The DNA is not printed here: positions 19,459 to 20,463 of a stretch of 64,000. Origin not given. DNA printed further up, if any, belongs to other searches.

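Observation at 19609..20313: Stand-alone YqgF/RuvX-type resolvase-fold protein in a eukaryotic nuclear genome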

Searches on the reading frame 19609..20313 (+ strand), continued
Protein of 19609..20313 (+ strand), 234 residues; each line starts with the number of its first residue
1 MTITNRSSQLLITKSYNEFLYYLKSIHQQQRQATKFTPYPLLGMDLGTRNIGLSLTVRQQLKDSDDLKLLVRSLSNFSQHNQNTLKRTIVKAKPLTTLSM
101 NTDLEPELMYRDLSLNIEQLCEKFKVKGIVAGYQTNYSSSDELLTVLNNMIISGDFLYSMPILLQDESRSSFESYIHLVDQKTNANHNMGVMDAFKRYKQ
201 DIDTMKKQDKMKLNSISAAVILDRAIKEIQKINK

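Call 63: find_encoding_contigs(protein=P0012, flank=3000, max_places=2)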
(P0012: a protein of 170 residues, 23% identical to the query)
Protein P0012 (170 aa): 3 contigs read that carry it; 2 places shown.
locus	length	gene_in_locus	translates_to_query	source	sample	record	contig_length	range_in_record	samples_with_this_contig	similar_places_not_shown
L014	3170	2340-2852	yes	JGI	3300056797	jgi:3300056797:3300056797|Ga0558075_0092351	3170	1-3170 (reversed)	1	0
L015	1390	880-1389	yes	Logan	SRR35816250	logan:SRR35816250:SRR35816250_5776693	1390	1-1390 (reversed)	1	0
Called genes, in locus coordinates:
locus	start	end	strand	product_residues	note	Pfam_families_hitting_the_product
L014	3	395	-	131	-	?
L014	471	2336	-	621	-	PF16172:DOCK_N, PF14429:DOCK-C2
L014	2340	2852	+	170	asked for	PF03652:RuvX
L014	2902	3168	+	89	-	?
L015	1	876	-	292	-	?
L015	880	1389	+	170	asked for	PF03652:RuvX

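Call 64: find_encoding_contigs(protein=P0005, flank=3000, max_places=2)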
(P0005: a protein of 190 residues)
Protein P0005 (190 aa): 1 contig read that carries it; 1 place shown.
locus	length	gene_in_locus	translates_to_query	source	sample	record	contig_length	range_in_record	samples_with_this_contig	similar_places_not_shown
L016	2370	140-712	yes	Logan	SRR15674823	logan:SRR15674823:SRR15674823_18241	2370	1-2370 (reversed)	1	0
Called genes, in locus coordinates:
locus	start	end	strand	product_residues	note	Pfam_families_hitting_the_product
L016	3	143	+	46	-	?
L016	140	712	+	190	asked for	PF03652:RuvX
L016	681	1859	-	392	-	-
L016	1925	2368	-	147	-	?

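Call 100: find_related_loci(query=A9, collection=genome_contigs, flank=1500)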
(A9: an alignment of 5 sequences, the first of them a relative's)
Query A9 (186 aa) in genome_contigs; peptide patterns used: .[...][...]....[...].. (x = any residue, [..] = any of these).
23 stretches matched a pattern; 3 encode a relative of the query (tblastn E <= 1e-3); 3 distinct loci.
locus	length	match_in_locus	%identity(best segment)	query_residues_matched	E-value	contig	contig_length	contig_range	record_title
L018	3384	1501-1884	26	28-173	3e-10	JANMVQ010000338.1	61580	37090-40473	MAG: Chloroflexota bacterium isolate OTE_88_metabat_60 OTE_88_k141_2874253, whole genome shotgun sequence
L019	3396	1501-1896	29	28-172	5e-10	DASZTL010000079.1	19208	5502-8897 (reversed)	MAG TPA_asm: Mycobacteriales bacterium isolate SMAG_U6075 k141_701771, whole genome shotgun sequence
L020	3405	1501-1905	25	20-175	3e-9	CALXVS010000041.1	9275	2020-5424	MAG: uncultured Alphaproteobacteria bacterium isolate BRZ_DV__bin2 genome assembly, contig: BRZ_DV__NODE_7805_length_927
